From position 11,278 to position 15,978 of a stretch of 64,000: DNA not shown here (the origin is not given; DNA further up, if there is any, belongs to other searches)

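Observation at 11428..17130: High-GC module: 1449-aa fused double-ASKHA activase + dehydratase-like protein adjacent to an archaeal-type GAPDH-family dehydrogenase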

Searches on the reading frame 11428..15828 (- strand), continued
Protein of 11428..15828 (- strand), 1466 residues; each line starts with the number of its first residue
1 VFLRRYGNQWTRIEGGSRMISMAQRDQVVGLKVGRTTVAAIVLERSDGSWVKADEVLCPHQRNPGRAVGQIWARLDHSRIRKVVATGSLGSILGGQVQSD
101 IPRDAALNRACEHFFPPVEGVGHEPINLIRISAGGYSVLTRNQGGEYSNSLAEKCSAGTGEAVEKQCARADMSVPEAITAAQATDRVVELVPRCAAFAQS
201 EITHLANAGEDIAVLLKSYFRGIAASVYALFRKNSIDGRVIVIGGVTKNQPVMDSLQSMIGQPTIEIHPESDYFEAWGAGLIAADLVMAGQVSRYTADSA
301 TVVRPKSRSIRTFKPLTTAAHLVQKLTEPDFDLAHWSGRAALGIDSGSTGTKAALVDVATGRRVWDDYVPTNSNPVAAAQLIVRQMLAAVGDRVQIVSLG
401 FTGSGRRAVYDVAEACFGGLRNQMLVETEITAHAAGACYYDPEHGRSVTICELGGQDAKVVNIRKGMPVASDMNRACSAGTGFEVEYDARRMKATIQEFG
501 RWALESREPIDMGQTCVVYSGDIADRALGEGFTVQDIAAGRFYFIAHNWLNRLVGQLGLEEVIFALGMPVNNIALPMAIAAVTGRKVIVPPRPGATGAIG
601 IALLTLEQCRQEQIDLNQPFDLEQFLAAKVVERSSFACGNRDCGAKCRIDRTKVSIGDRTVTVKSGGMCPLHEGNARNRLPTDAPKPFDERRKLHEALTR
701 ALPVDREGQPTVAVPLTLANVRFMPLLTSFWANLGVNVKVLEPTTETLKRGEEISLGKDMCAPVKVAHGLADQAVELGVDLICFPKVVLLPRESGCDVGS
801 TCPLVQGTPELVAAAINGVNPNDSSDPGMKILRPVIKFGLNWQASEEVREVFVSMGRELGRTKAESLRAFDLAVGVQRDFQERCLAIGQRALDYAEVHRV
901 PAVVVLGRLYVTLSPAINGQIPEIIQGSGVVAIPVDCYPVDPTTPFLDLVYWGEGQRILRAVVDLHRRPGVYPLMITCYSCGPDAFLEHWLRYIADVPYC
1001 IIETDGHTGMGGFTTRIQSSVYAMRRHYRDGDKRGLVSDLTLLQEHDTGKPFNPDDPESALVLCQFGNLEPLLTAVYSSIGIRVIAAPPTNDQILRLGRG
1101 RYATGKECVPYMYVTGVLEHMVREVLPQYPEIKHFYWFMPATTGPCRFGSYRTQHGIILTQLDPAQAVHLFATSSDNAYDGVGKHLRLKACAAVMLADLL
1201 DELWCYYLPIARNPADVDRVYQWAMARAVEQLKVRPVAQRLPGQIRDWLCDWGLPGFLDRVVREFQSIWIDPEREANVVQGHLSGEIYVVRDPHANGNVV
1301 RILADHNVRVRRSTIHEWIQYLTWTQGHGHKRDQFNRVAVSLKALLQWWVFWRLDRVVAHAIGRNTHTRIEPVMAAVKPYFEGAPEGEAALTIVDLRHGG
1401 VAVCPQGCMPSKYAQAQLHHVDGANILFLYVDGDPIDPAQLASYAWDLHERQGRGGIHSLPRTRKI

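Call 28: find_encoding_contigs(protein=P0122, flank=8000, max_places=1)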
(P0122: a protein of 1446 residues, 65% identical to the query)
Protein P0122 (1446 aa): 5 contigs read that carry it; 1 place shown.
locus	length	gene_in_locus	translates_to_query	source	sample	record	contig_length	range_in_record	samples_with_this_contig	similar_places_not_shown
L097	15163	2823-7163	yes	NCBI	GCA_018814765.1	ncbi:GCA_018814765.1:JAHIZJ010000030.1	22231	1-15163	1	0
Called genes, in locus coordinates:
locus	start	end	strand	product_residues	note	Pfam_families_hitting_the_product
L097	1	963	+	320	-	PF00041:fn3 (faint), PF25059:FN3_DSCAM-DSCAML_C (faint), PF16656:Pur_ac_phosph_N (weak)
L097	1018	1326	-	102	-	-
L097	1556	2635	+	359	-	PF02800:Gp_dh_C (faint)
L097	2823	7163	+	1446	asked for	PF01869:BcrAD_BadFG, PF09989:DUF2229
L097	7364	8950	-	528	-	-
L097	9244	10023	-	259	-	PF18884:TSP3_bac (faint)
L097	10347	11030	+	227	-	PF13328:HD_4, PF01966:HD (faint)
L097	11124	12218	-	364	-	-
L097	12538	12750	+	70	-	-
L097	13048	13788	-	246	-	-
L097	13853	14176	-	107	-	-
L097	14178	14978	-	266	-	PF13529:Peptidase_C39_2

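Call 33: list_cluster_members(proteins=[P0162, P0176, P0190, P0232, P0121, P0123, P0001, P0081])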
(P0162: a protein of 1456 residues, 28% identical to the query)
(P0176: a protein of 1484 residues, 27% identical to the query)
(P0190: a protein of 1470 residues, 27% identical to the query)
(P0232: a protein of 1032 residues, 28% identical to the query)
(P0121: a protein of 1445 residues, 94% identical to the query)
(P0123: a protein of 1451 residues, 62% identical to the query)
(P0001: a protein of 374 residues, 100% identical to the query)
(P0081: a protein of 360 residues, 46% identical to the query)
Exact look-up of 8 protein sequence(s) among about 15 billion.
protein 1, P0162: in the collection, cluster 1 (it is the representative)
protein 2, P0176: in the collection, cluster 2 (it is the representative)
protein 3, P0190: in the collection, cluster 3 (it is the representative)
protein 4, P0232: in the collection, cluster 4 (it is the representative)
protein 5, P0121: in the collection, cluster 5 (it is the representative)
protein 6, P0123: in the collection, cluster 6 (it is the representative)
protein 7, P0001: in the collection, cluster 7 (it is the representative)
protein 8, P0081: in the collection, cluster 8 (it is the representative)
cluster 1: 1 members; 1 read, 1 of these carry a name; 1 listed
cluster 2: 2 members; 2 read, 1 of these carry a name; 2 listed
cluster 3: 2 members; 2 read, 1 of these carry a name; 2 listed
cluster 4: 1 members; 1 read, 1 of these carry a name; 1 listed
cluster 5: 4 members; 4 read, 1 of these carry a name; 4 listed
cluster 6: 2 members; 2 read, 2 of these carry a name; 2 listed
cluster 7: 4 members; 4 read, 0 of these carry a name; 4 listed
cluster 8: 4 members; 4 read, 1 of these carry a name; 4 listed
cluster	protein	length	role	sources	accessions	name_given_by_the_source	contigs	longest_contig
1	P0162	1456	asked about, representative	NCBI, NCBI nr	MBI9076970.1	MAG: activase [Desulfatibacillum sp.] | activase [Desulfatibacillum sp.]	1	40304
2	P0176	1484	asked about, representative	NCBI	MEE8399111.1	MAG: acyl-CoA dehydratase activase [Desulfobacterales bacterium]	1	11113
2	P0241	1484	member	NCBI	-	-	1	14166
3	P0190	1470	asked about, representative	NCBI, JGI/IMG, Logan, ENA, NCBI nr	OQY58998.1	MAG: activase [Desulfobacteraceae bacterium 4572_88]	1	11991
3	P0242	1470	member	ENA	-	-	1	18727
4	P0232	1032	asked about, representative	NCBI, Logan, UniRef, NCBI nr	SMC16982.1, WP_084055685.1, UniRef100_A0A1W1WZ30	CoA-substrate-specific enzyme activase, putative [Desulfacinum hydrothermale DSM 13146] | CoA-substrate-specific enzyme activase, putative n=1 Tax=Desulfacinum hydrothermale DSM ... | acyl-CoA dehydratase activase [Desulfacinum hydrothermale]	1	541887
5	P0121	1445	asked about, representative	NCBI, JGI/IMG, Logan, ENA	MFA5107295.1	MAG: BadF/BadG/BcrA/BcrD ATPase family protein [Patescibacteria group bacterium]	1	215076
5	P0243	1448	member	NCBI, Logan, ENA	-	-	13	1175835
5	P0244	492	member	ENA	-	-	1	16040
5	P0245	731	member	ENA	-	-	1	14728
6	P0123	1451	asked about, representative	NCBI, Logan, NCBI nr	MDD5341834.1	MAG: BadF/BadG/BcrA/BcrD ATPase family protein [Patescibacteria group bacterium] | BadF/BadG/BcrA/BcrD ATPase family protein [Patescibacteria group bacterium]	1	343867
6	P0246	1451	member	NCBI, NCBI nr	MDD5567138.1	MAG: acyl-CoA dehydratase activase-related protein [Patescibacteria group bacterium] | acyl-CoA dehydratase activase-related protein [Patescibacteria group bacterium]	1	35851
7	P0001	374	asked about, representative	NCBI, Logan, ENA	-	-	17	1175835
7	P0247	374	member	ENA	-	-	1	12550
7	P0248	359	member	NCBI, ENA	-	-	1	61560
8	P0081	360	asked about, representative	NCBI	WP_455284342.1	hypothetical protein [[Eubacterium] cellulosolvens]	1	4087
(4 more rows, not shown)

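Call 58: find_homologous_proteins(query=L045:2154-6383:+, max_evalue=1e-50)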
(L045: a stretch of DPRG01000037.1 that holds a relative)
Query L045:2154-6383:+ (1410 aa): 7995 proteins with E <= 1e-50 among 8000 candidates; the best 120 are listed.
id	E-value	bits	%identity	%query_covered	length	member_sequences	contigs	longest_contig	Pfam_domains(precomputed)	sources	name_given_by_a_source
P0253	0.0e+0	3235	100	100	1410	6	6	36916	PF01869.27,PF09989.16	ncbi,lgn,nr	ncbi:MAG: hypothetical protein PWP09_1212 [Thermotogota bacterium]|nr:hypothetical protein [Thermoto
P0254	0.0e+0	2649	80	100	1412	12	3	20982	PF01869.27,PF02782.23,PF09989.16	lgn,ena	-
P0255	0.0e+0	2047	62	99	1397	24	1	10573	PF01869.27,PF09989.16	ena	-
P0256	0.0e+0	2044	63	99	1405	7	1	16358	PF01869.27,PF09989.16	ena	-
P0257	0.0e+0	2043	62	99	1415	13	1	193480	PF01869.27,PF09989.16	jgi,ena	-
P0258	0.0e+0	2039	62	99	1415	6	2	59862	PF01869.27,PF02782.23,PF09989.16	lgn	-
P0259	0.0e+0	2039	62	99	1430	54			PF01869.27,PF09989.16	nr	nr:acyl-CoA dehydratase activase [Thermotoga sp.]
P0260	0.0e+0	2036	61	100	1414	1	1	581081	PF01869.27,PF02782.23,PF09989.16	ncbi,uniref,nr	ncbi:acyl-CoA dehydratase activase [Thermotoga sp. KOL6]|uniref:acyl-CoA dehydratase activase n=1 Ta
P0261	0.0e+0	2031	62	99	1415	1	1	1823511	PF01869.27,PF09989.16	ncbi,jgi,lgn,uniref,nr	ncbi:putative CoA-substrate-specific enzyme activase [Thermotoga petrophila RKU-1]|uniref:Putative C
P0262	0.0e+0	2028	62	99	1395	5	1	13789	PF01869.27,PF09989.16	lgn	-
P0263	0.0e+0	2023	61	99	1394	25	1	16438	PF01869.27,PF02782.23,PF09989.16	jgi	-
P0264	0.0e+0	2018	62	99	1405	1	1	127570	PF01869.27,PF09989.16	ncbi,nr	ncbi:MAG: 2-hydroxyglutaryl-CoA dehydratase [Kosmotoga sp.]|nr:MAG: 2-hydroxyglutaryl-CoA dehydratas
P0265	0.0e+0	2004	61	99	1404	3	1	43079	PF01869.27,PF09989.16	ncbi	ncbi:MAG: acyl-CoA dehydratase activase [Kosmotogaceae bacterium]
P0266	0.0e+0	1995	61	99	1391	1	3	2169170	PF01869.27,PF02782.23,PF09989.16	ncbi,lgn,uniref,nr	ncbi:acyl-CoA dehydratase activase [Kosmotoga pacifica]|uniref:2-hydroxyglutaryl-CoA dehydratase n=1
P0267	0.0e+0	1945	60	99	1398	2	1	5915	PF01869.27,PF09989.16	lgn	-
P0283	0.0e+0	1827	56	99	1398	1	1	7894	PF01869.27,PF02782.23,PF09989.16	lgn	-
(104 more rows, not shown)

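Call 59: list_cluster_members(proteins=[P0259, P0261, P0257])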
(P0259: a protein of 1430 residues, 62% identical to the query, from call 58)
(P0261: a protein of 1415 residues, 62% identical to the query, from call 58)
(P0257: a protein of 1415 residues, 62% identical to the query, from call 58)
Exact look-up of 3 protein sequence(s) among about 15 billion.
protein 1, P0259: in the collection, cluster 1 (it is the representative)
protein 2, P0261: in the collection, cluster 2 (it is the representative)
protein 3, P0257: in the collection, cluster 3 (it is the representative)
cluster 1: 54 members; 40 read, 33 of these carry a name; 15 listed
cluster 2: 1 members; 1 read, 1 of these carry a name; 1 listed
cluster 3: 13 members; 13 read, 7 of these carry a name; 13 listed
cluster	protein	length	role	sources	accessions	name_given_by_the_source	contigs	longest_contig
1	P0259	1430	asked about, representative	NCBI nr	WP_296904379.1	acyl-CoA dehydratase activase [Thermotoga sp.]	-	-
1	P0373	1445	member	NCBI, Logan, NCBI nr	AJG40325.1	2-hydroxyglutaryl-CoA dehydratase [Thermotoga sp. RQ7]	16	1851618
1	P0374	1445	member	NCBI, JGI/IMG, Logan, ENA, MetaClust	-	\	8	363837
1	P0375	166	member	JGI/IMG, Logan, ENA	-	hypothetical protein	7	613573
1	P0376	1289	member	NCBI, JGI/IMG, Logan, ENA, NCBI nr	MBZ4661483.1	MAG: CoA-substrate-specific enzyme activase [Thermotoga sp.] | predicted CoA-substrate-specific enzyme activase | CoA-substrate-specific enzyme activase [Thermotoga sp.]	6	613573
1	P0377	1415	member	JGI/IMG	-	predicted CoA-substrate-specific enzyme activase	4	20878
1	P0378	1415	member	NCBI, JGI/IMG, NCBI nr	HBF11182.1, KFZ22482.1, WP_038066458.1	acyl-CoA dehydratase activase [Thermotoga neapolitana] | (R)-2-hydroxyglutaryl-CoA dehydratase activator-related protein [Thermotoga neapolitana ...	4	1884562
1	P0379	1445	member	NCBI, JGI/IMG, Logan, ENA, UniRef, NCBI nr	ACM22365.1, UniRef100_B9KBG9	(R)-2-hydroxyglutaryl-CoA dehydratase activator-related protein [Thermotoga neapolitana ... | (R)-2-hydroxyglutaryl-CoA dehydratase activator-related protein n=2 Tax=Thermotoga ...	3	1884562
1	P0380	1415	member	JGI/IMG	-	predicted CoA-substrate-specific enzyme activase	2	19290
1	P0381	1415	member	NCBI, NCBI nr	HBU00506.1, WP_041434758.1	MAG TPA: 2-hydroxyglutaryl-CoA dehydratase [Thermotoga naphthophila] | acyl-CoA dehydratase activase [Thermotoga petrophila]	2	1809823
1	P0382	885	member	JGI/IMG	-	predicted nucleotide-binding protein (sugar kinase/HSP70/actin superfamily)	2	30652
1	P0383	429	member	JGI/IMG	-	predicted nucleotide-binding protein (sugar kinase/HSP70/actin superfamily)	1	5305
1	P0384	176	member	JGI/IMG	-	predicted nucleotide-binding protein (sugar kinase/HSP70/actin superfamily)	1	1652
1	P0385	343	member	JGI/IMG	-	predicted nucleotide-binding protein (sugar kinase/HSP70/actin superfamily)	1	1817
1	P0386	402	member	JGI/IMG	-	predicted nucleotide-binding protein (sugar kinase/HSP70/actin superfamily)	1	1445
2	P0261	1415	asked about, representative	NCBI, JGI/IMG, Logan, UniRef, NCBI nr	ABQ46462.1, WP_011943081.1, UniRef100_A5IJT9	putative CoA-substrate-specific enzyme activase [Thermotoga petrophila RKU-1] | Putative CoA-substrate-specific enzyme activase n=1 Tax=Thermotoga petrophila (strain ... | acyl-CoA dehydratase activase [Thermotoga petrophila]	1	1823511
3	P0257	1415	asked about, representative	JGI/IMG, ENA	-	-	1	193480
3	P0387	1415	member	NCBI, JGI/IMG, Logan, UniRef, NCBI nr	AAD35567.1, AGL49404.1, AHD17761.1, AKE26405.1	2-hydroxyglutaryl-CoA dehydratase [Thermotoga maritima MSB8] | (R)-2-hydroxyglutaryl-CoA dehydratase activator-related protein n=1 Tax=Thermotoga ... | acyl-CoA dehydratase activase [Thermotoga maritima]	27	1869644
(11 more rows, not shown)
